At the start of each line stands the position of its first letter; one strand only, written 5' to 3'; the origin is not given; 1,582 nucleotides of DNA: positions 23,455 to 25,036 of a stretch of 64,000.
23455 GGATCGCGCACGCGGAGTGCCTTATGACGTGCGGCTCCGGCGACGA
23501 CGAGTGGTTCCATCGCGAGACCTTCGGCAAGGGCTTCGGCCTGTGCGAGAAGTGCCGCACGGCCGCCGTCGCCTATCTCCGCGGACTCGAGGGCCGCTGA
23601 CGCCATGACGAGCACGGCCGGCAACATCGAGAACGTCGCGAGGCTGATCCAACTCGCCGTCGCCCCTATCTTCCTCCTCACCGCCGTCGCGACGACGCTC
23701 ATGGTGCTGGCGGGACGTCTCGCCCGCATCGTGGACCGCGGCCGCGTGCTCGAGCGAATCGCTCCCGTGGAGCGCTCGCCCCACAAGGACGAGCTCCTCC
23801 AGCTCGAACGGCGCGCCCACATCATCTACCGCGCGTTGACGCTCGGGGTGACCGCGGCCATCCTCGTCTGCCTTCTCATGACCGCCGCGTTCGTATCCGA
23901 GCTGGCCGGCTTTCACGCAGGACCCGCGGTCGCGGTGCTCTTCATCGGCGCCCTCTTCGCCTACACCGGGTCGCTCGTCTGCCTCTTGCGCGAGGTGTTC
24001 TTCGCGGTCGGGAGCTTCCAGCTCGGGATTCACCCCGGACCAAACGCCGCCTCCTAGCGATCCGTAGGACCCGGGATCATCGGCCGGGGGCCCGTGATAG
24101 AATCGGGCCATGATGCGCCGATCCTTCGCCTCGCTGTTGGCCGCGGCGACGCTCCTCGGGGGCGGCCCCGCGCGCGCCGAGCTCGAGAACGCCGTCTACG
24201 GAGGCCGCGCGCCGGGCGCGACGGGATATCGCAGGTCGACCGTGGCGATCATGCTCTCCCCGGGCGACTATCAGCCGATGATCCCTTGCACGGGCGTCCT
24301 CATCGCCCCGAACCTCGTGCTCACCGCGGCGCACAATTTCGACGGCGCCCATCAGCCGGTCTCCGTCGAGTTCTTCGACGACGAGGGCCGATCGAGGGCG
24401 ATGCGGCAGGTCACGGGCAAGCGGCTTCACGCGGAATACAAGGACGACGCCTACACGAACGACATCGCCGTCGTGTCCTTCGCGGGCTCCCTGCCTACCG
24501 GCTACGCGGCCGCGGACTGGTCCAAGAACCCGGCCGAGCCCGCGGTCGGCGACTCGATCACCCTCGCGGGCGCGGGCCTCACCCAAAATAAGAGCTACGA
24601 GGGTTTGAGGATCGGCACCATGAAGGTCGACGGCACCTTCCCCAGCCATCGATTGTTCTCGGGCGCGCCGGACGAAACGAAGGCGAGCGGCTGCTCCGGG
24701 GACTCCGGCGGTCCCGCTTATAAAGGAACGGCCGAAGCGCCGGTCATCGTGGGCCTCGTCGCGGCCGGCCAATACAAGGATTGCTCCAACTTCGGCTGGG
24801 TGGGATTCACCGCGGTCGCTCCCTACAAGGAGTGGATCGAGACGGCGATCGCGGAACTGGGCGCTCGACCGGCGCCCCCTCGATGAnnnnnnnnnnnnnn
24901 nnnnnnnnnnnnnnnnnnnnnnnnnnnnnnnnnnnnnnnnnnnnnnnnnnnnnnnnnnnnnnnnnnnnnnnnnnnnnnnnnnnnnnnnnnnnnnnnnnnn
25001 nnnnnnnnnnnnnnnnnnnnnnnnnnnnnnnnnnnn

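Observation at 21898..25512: Five protease or protease-like genes within a six-gene run (M50-like, archaemetzincin-like, S1, HExxHxxQ, plus DUF2721 membrane protein)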

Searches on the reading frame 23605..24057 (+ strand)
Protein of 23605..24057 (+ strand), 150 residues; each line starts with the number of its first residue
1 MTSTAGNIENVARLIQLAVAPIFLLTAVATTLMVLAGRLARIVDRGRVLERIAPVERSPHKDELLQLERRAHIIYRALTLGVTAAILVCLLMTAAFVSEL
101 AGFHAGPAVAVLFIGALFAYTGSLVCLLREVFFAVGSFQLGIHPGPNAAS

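Call 3: search_protein_families(library=pfam, proteins=[window:23605-24057:+], max_evalue=0.1)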
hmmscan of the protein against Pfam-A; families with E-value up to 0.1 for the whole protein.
window:23605-24057:+ (150 aa): 1 family
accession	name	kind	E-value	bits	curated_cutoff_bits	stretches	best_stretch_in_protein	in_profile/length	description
PF11026.13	DUF2721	-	1.2e-27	96.8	28.3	1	18-137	1-126/129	Protein of unknown function (DUF2721)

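Call 5: search_protein_families(library=ncbifam, proteins=[window:23605-24057:+], max_evalue=0.1)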
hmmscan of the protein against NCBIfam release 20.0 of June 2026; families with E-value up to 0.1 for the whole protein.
window:23605-24057:+ (150 aa): 1 family
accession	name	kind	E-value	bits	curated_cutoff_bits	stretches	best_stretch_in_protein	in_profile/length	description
NF008056.1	PRK10790.1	equivalog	0.041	12.4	746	1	27-76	523-573/584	SmdB family multidrug efflux ABC transporter permease/ATP-binding protein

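Call 49: find_homologous_proteins(query=window:23605-24057:+, max_evalue=0.001)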
Query window:23605-24057:+ (150 aa): 828 proteins with E <= 0.001 among 1133 candidates; the best 120 are listed.
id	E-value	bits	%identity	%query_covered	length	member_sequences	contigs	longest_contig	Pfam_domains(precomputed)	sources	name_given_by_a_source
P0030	2.0e-86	305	100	100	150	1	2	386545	PF11026.14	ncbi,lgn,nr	ncbi:MAG: DUF2721 domain-containing protein [Elusimicrobia bacterium]|nr:DUF2721 domain-containing p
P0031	2.2e-55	205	72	99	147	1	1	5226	PF11026.14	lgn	-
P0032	9.7e-55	202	74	96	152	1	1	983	PF11026.14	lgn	-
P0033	4.9e-54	200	66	99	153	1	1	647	PF11026.14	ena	-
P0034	2.8e-53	198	69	98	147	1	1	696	PF11026.14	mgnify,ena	mgnify:CR=1 FL=1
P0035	3.6e-53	197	71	100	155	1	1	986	PF11026.14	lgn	-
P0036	8.6e-53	196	71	95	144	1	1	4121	PF11026.14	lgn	-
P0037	1.6e-52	195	68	97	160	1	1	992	PF11026.14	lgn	-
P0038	1.8e-52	195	72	94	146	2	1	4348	PF11026.14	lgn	-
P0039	1.9e-51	192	69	95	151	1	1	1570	PF11026.14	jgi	jgi:hypothetical protein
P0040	3.3e-51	191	68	98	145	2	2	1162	PF11026.14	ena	-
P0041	1.2e-50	189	67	96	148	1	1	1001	PF11026.14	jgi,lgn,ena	-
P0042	7.7e-50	187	69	98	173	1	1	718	PF11026.14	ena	-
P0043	1.0e-49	186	66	100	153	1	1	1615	PF11026.14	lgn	-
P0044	1.1e-49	186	66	99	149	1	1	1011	PF11026.14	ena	-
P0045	2.0e-49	185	70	95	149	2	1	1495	PF11026.14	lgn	-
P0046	2.1e-49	185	69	93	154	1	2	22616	PF11026.14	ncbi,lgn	-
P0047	3.2e-49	185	63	98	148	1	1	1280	PF11026.14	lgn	-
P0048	6.6e-49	184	68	97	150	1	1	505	PF11026.14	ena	-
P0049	6.9e-49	183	66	97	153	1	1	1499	PF11026.14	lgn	-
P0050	1.1e-48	183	68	96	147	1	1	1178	PF11026.14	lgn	-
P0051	1.9e-48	182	70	92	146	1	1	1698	PF11026.14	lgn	-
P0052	2.1e-48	182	73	93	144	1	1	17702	PF11026.14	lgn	-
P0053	6.7e-48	180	65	98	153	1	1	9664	PF11026.14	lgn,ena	-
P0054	1.9e-47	179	68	94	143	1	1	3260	PF11026.14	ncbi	-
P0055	3.5e-47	178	65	98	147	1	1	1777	PF11026.14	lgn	-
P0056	4.3e-47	178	67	95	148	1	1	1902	PF11026.14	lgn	-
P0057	9.8e-47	176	66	98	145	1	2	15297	PF11026.14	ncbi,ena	ncbi:MAG: DUF2721 domain-containing protein [Elusimicrobiota bacterium]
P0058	1.3e-46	176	68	94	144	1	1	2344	PF11026.14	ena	-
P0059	1.4e-46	176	63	99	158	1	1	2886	PF11026.14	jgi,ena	-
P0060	2.3e-46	175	62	97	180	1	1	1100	PF11026.14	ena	-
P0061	4.1e-46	174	64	99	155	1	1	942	PF11026.14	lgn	-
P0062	5.7e-46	174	66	93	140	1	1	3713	PF11026.14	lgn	-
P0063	8.7e-46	173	64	93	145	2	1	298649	PF11026.14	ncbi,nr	ncbi:MAG: DUF2721 domain-containing protein [Elusimicrobia bacterium]|nr:DUF2721 domain-containing p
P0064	1.2e-45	173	67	92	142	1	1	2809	PF11026.14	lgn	-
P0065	2.1e-45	172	66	91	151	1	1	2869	PF11026.14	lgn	-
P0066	3.8e-45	171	67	95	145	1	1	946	PF11026.14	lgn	-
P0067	4.8e-45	171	65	94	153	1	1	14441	PF11026.14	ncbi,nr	ncbi:MAG: DUF2721 domain-containing protein [Elusimicrobia bacterium]|nr:DUF2721 domain-containing p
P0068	1.9e-44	169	65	91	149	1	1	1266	PF11026.14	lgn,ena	-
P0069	3.6e-44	168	63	93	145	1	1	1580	PF11026.14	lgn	-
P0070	6.1e-44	167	64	97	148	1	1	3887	PF11026.14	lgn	-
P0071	1.4e-43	166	63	93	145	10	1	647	PF11026.14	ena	-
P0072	1.9e-43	166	62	97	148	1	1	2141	PF11026.14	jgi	-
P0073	2.1e-43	166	63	92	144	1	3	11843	PF11026.14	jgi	jgi:hypothetical protein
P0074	2.4e-43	165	67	91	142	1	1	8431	PF11026.14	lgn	-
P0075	2.7e-43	165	60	96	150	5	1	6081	PF11026.14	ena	-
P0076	7.8e-43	164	60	99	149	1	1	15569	PF11026.14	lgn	-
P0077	8.3e-43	164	65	95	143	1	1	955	PF11026.14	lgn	-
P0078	9.7e-43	164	66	93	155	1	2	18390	PF11026.14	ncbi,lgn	-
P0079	1.1e-42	163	65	92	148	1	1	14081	PF11026.14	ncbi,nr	ncbi:MAG: DUF2721 domain-containing protein [Elusimicrobia bacterium]|nr:DUF2721 domain-containing p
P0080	1.4e-42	163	64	91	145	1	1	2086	PF11026.14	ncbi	-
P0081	2.3e-42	162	64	95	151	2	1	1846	PF11026.14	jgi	-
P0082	2.8e-42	162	63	97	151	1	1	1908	PF11026.14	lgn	-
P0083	3.2e-42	162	63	97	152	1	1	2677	PF11026.14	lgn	-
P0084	6.0e-42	161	64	97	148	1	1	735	PF11026.14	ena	-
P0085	1.4e-41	160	61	99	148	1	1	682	PF11026.14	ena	-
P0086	3.1e-41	159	63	93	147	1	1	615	PF11026.14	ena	-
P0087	4.1e-41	158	63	90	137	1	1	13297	PF11026.14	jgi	jgi:hypothetical protein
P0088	7.3e-41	157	62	93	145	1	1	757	PF11026.14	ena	-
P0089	7.8e-41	157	58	95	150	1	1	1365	PF11026.14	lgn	-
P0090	1.3e-40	157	62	95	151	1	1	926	PF11026.14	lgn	-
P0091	1.4e-40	157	63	91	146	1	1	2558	PF11026.14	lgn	-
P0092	1.6e-40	156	58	97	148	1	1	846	PF11026.14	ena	-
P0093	2.0e-40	156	63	95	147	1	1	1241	PF11026.14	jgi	-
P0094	3.6e-40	155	58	99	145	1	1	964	PF11026.14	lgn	-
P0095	5.0e-40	155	61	92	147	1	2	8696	PF11026.14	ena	-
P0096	5.4e-40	155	60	96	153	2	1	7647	PF11026.14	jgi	jgi:high-affinity nickel permease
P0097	6.2e-40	154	61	93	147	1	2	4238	PF11026.14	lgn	-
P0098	8.7e-40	154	58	95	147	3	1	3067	PF11026.14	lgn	-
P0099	9.7e-40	154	61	92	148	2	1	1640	PF11026.14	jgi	jgi:hypothetical protein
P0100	1.3e-39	153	61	92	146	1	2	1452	PF11026.14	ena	-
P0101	5.2e-39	151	57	94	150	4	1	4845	PF11026.14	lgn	-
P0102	7.7e-39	151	57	96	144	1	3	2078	PF11026.14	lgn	-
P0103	1.3e-38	150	58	94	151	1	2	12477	PF11026.14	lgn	-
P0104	2.8e-38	149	54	92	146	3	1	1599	PF11026.14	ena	-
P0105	1.1e-37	147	59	95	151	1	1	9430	PF11026.14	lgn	-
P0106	2.5e-37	146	62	95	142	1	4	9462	PF11026.14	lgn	-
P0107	4.2e-37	145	61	91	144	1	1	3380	PF11026.14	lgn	-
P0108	6.0e-37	145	57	95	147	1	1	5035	PF11026.14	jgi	jgi:hypothetical protein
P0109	9.2e-37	144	61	92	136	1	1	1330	PF11026.14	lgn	-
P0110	2.2e-36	143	55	98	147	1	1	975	PF11026.14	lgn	-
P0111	2.8e-36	143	59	96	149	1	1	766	PF11026.14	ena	-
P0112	2.1e-35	140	61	95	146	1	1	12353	PF11026.14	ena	-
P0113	5.1e-34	135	56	93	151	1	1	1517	PF11026.14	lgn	-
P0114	7.9e-34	135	56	92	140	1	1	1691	PF11026.14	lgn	-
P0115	5.0e-33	132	52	99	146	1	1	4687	PF11026.14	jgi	jgi:hypothetical protein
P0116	1.1e-32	131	52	95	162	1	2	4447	PF11026.14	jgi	jgi:cation transporter-like permease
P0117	3.3e-32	129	52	91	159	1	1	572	PF11026.14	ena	-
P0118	3.6e-32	129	49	97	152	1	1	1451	PF11026.14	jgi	jgi:hypothetical protein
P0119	1.8e-31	127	52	93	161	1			PF11026.14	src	-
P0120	8.5e-31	125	51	93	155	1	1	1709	PF11026.14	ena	-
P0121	1.3e-30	124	51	95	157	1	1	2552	PF11026.14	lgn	-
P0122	1.9e-30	124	52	91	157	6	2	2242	PF11026.14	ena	-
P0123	4.1e-30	123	52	95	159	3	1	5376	PF11026.14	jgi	jgi:MFS family permease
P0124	4.9e-30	122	53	89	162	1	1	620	PF11026.14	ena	-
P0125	5.4e-30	122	53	91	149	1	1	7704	PF11026.14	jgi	jgi:hypothetical protein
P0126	1.4e-29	121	54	89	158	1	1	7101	PF11026.14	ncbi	-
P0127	4.8e-29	119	51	91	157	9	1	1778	PF11026.14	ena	-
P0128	1.0e-28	118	53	89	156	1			PF11026.14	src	-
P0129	1.2e-28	118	50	94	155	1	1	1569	PF11026.14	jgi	jgi:hypothetical protein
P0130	1.3e-28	118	54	89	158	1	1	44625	PF11026.14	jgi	jgi:MFS family permease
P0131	1.3e-28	118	51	95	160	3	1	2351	PF11026.14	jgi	jgi:hypothetical protein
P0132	1.6e-28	117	50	91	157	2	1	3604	PF11026.14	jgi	-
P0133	2.2e-28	117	71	64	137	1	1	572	PF11026.14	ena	-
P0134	3.3e-28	117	50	90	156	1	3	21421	PF11026.14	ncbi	-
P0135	4.3e-28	116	49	95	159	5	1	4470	PF11026.14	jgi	jgi:hypothetical protein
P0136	9.3e-28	115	52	90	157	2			PF11026.14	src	-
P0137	1.1e-27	115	51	90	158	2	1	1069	PF11026.14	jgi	-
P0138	1.2e-27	115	49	92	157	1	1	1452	PF11026.14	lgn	-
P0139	1.3e-27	115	52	87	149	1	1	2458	PF11026.14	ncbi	-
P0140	1.5e-27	114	51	93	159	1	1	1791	PF11026.14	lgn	-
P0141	1.5e-27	114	49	89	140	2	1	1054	PF11026.14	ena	-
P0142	2.2e-27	114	52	89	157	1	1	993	PF11026.14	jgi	jgi:hypothetical protein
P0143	2.3e-27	114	50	90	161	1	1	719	PF11026.14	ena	-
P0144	3.1e-27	113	46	95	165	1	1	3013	PF11026.14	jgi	jgi:Protein of unknown function (DUF2721)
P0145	3.2e-27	113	51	89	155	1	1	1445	PF11026.14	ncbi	-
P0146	3.6e-27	113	50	89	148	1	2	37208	PF11026.14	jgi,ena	-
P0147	4.1e-27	113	51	89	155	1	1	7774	PF11026.14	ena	-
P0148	5.1e-27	113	53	89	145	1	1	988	PF11026.14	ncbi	-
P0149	7.9e-27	112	49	91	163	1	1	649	PF11026.14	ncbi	-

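Call 53: find_related_loci(query=A3, collection=metagenome_contigs, flank=6000)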
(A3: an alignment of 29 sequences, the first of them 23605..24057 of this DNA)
Query A3 (150 aa) in metagenome_contigs; peptide patterns used: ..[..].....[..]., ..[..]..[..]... (x = any residue, [..] = any of these).
600 stretches matched a pattern (row limit reached: there are more); 562 encode a relative of the query (tblastn E <= 1e-3); the best 80 are kept; 80 distinct loci.
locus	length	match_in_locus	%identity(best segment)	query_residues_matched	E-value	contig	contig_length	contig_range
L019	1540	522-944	71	1-143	2e-52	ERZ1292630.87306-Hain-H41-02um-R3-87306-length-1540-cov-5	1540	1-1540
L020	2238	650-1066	51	8-142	2e-34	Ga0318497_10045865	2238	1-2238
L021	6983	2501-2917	47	3-139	9e-33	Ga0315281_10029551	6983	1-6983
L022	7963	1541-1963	43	3-145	1e-32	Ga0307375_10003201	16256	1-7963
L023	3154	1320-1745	49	4-141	6e-32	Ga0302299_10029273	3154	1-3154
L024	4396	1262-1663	43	4-137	5e-31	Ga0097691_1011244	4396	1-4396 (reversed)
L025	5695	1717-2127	43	4-140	4e-31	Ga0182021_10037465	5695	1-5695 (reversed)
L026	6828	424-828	44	10-139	1e-30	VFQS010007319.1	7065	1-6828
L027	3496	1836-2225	48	10-135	2e-30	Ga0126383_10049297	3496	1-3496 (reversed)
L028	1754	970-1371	45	10-140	3e-30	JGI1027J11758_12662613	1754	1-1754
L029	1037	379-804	43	7-147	8e-31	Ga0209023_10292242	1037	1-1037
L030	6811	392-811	49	7-142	4e-30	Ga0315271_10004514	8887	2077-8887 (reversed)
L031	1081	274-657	51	10-134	3e-30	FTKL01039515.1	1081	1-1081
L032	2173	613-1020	45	7-140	1e-29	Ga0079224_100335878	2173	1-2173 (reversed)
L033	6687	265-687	44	6-142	1e-29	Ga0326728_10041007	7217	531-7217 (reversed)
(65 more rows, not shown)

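Call 55: find_encoding_contigs(protein=P0052, flank=6000, max_places=2)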
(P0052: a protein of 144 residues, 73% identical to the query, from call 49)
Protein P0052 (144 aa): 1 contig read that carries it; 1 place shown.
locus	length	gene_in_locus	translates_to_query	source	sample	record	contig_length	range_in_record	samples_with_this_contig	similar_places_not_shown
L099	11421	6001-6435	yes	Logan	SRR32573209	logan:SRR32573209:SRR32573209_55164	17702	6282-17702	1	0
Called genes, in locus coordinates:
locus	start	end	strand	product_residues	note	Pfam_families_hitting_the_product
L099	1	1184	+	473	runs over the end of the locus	PF01212:Beta_elim_lyase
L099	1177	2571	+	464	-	PF01212:Beta_elim_lyase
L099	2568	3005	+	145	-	PF00571:CBS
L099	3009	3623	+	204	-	PF04055:Radical_SAM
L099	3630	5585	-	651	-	PF02310:B12-binding (weak)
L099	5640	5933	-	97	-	-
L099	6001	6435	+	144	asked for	PF11026:DUF2721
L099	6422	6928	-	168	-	PF00210:Ferritin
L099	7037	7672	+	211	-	PF09335:VTT_dom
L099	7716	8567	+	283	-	PF00582:Usp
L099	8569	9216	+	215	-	PF00156:Pribosyltran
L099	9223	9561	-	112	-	-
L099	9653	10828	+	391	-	PF00989:PAS, PF08448:PAS_4, PF00512:HisKA, PF02518:HATPase_c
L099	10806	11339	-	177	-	PF10543:ORF6N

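Call 56: find_encoding_contigs(protein=P0031, flank=6000, max_places=2)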
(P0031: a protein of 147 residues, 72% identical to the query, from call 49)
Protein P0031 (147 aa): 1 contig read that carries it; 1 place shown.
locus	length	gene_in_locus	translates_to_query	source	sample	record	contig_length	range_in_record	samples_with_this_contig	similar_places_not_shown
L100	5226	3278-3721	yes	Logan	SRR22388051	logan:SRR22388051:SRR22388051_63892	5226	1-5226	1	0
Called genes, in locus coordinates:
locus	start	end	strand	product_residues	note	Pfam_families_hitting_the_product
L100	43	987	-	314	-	-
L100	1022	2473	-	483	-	PF07690:MFS_1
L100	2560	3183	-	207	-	PF13489:Methyltransf_23, PF08241:Methyltransf_11 (faint)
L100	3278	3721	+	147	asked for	PF11026:DUF2721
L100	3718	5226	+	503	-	?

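Call 57: find_encoding_contigs(protein=P0046, flank=6000, max_places=2)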
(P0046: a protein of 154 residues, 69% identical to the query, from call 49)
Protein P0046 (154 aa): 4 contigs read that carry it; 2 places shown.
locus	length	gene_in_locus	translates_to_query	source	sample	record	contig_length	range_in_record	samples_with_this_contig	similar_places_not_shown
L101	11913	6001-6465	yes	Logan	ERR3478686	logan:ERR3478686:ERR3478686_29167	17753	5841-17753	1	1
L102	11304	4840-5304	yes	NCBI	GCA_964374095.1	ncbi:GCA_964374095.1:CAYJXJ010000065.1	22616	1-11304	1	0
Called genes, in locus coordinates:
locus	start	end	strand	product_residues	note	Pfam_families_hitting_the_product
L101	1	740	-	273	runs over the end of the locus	PF00891:Methyltransf_2, PF13489:Methyltransf_23, PF01209:Ubie_methyltran, PF07021:MetW (weak), PF13847:Methyltransf_31, PF08241:Methyltransf_11, PF08242:Methyltransf_12, PF13649:Methyltransf_25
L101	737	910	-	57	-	-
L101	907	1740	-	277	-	PF00248:Aldo_ket_red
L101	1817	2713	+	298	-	PF00126:HTH_1, PF03466:LysR_substrate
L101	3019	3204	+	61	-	PF14076:DUF4258 (weak)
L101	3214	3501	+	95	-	PF10049:DUF2283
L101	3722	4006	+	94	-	-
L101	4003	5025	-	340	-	PF10672:Methyltrans_SAM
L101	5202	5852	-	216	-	-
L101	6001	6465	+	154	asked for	PF11026:DUF2721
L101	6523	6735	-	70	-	PF00313:CSD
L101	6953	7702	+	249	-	PF01925:TauE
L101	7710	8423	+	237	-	-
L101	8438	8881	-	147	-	PF04306:DUF456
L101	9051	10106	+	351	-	-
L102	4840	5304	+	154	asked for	PF11026:DUF2721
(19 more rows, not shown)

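Call 59: search_protein_families(library=pfam, proteins=[L100:3718-5226:+, L100:43-987:-], max_evalue=0.01)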
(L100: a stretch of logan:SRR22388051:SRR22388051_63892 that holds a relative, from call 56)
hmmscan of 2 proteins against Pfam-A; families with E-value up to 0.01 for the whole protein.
L100:3718-5226:+ (503 aa): 3 families
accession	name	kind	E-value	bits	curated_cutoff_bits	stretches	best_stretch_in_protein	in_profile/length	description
PF00773.25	RNB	-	2.1e-99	333.3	29.3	1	189-503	1-313/326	RNB domain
PF17876.7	CSD2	-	4.7e-14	52.6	26.2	1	97-167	6-74/74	Cold shock domain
PF08206.17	OB_RNB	-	4.7e-08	33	24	1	19-71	5-57/58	Ribonuclease B OB domain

L100:43-987:- (314 aa): 0 families

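Call 63: search_protein_families(library=padloc, proteins=[window:23605-24057:+], max_evalue=0.01)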
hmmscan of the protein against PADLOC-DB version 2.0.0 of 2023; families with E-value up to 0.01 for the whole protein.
window:23605-24057:+ (150 aa): 0 families

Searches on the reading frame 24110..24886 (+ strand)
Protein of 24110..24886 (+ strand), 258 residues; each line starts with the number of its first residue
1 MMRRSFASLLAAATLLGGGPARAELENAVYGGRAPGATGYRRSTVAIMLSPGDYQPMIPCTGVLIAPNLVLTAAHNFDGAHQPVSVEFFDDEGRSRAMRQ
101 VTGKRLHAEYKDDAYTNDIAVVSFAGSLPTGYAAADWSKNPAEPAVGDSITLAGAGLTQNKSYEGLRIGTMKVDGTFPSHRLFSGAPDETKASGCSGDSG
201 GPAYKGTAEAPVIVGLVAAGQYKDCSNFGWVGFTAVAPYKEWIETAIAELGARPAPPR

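Call 3: search_protein_families(library=pfam, proteins=[window:24110-24886:+], max_evalue=0.1)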
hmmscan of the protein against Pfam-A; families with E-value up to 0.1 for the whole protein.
window:24110-24886:+ (258 aa): 2 families
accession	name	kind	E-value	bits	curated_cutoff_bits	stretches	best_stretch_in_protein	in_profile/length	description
PF00089.32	Trypsin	-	5.4e-20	72.6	20.6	1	57-243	24-220/220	Trypsin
PF13365.12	Trypsin_2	-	2.1e-09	38.7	27.6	1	60-205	1-136/144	Trypsin-like peptidase domain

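Call 5: search_protein_families(library=ncbifam, proteins=[window:24110-24886:+], max_evalue=0.1)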
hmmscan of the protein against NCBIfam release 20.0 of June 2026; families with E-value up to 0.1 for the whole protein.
window:24110-24886:+ (258 aa): 1 family
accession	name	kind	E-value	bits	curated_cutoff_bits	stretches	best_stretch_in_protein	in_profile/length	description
NF000157.1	fusid_est_FusH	equivalog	0.003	16.3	999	1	9-209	32-216/520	fusidic acid esterase FusH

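Call 32: search_solved_structures(query=window:24110-24886:+, max_evalue=0.001, show_alignments=2)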
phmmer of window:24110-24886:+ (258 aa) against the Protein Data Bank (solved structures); distinct sequences matched with E-value up to 0.001: 85 (the best 60 are shown).
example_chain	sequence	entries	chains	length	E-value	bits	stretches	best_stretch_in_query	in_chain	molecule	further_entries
6nvb_A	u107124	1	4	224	8.1e-08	35.3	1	58-247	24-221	Kallikrein-4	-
2bdg_A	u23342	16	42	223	8.8e-08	35.2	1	58-247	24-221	Kallikrein-4 | Kallikrein 4 (Prostase, enamel matrix, prostate), isoform CRA_a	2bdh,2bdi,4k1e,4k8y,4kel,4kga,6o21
1azz_A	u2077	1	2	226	1e-07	34.9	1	57-246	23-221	COLLAGENASE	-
6kbr_A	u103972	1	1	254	1.9e-07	34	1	58-247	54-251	Kallikrein-4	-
4lk4_A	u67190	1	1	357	2.4e-07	33.7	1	42-245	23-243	VESB protease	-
5lhn_A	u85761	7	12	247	5.4e-07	32.6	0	179-247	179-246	Urokinase-type plasminogen activator | Urokinase-type plasminogen activator chain B | Urokinase-type plasminogen activator B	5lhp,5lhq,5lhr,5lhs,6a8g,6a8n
5zfh_A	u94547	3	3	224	7.5e-07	32.1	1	58-244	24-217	Kallikrein-7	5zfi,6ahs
6qmr_A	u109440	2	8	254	1.5e-06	31.2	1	10-248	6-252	Complement factor D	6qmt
5fah_A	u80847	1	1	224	2.3e-06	30.5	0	180-244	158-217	Kallikrein-7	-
2qxg_A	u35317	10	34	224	2.4e-06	30.5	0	180-244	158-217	Kallikrein-7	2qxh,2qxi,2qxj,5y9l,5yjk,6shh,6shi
3bsq_A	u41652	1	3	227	2.5e-06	30.4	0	180-244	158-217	Kallikrein-7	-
1hyl_A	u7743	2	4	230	5e-06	29.4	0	192-244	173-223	HYPODERMA LINEATUM COLLAGENASE | COLLAGENASE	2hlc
1dst_A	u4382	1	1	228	6.5e-06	29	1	59-248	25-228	FACTOR D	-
5fbe_A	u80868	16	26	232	1.3e-05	28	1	59-250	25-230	Complement factor D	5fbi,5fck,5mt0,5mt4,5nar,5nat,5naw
2zgc_A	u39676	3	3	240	1.4e-05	27.9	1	60-245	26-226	Granzyme M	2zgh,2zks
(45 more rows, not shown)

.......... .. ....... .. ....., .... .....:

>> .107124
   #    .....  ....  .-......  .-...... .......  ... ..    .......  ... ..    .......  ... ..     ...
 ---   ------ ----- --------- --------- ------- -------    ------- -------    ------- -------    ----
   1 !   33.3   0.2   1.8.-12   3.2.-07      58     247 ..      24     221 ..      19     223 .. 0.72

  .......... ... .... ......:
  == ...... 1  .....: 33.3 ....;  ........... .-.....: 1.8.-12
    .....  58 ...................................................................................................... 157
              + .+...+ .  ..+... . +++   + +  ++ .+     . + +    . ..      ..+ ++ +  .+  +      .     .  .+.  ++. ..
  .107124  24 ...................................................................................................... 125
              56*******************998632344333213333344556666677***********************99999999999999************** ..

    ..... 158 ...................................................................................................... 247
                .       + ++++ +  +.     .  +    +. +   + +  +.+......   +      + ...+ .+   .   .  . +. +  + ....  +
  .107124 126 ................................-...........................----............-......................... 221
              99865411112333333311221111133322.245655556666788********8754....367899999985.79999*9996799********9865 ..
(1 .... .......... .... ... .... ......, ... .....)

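Call 63: search_protein_families(library=padloc, proteins=[window:24110-24886:+], max_evalue=0.01)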
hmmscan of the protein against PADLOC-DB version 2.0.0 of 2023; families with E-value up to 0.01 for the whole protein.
window:24110-24886:+ (258 aa): 1 family
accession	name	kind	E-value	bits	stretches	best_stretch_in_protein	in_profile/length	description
PDLC03855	LmuA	-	2e-07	28.7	1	60-245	17-197/425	-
